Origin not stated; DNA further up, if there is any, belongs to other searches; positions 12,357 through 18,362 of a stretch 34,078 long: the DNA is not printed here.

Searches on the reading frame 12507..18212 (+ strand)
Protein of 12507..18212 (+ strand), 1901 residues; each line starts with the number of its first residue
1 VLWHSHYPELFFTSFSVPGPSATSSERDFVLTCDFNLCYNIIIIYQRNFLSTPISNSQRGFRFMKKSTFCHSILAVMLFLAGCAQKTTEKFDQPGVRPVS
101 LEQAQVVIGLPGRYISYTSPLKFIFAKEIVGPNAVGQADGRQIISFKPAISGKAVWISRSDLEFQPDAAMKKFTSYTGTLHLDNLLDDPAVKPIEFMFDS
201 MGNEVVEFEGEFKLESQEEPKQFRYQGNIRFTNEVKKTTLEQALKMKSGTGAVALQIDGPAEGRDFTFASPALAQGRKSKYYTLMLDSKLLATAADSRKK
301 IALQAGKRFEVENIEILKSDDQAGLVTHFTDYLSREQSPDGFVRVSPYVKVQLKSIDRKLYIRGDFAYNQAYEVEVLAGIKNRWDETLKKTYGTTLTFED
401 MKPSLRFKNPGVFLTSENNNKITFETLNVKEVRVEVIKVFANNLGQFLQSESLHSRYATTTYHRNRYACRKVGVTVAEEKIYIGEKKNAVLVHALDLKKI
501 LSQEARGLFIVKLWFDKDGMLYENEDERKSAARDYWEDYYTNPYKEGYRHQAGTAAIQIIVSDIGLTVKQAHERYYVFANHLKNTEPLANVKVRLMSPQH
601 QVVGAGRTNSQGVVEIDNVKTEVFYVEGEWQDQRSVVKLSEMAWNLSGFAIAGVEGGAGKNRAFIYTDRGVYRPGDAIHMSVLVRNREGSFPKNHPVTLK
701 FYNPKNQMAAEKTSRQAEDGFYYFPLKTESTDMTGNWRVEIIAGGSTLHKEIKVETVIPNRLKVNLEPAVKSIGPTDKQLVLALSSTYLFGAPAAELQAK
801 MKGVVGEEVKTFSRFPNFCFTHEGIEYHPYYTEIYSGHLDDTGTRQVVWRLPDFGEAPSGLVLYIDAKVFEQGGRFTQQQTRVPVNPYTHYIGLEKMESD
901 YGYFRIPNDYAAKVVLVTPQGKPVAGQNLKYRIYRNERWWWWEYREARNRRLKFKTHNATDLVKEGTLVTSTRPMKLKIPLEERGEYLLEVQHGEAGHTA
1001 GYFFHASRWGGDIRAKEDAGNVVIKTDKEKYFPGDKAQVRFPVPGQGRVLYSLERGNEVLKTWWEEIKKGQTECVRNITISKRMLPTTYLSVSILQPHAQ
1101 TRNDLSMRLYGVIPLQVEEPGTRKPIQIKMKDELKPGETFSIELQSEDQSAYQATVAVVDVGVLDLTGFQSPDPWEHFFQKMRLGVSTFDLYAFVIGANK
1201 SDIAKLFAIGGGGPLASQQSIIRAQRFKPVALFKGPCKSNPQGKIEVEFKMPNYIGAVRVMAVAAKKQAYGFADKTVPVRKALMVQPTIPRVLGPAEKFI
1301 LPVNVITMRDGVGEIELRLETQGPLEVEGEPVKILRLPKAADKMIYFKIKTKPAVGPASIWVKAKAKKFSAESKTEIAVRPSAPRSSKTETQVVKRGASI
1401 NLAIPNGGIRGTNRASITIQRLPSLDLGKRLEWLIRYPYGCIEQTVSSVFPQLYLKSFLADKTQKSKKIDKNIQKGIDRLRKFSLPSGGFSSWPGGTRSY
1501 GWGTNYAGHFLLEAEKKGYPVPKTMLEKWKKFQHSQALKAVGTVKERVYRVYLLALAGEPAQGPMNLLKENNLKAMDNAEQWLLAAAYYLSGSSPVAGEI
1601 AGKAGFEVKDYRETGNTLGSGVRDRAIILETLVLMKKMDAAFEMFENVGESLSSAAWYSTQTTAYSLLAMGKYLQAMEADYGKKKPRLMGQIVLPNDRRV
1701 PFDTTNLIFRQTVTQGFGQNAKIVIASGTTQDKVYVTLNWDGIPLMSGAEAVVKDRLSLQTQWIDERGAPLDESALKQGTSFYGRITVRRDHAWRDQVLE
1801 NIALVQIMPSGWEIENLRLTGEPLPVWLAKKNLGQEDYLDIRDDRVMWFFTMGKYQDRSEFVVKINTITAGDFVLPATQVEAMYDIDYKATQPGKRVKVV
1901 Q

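Call 6: search_protein_families(library=pfam, proteins=[window:12507-18212:+], max_evalue=0.01)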
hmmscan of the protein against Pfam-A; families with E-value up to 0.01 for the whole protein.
window:12507-18212:+ (1901 aa): 11 families
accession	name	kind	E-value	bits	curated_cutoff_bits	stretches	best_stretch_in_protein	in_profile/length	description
PF01835.25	MG2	-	1.6e-21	76.9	32.8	1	662-753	1-95/96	MG2 domain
PF07703.20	A2M_BRD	-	1e-16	61.9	22.7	1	1024-1166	3-140/140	Alpha-2-macroglobulin bait region domain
PF11974.14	bMG3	-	1.3e-16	60.8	34.9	1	561-653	1-100/103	Bacterial alpha-2-macroglobulin MG3 domain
PF17962.7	bMG6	-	4.3e-15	56.3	23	1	898-1006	5-110/112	Bacterial macroglobulin domain 6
PF17972.7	bMG5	-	7.4e-14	52.7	26.5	1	761-887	2-127/127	Bacterial Alpha-2-macroglobulin MG5 domain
PF17973.7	bMG10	-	1.4e-11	45.1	26.2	1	1757-1885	2-129/131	Bacterial Alpha-2-macroglobulin MG10 domain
PF00207.28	A2M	-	1.7e-10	41.1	21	1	1233-1310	4-83/92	Alpha-2-macroglobulin family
PF07678.20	TED_complement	-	6.6e-08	32.4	22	1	1430-1532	18-122/312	A-macroglobulin TED domain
PF21142.3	A2M_bMG2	-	5.4e-06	26.8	25.5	1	407-510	2-101/119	Bacterial alpha-2 macroglobulin MG2 domain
PF17789.7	MG4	-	0.00023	21.7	24.7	0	672-734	10-68/95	Macroglobulin domain MG4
PF13205.12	Big_5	-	0.0045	18.1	23.6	0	359-398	66-103/105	Bacterial Ig-like domain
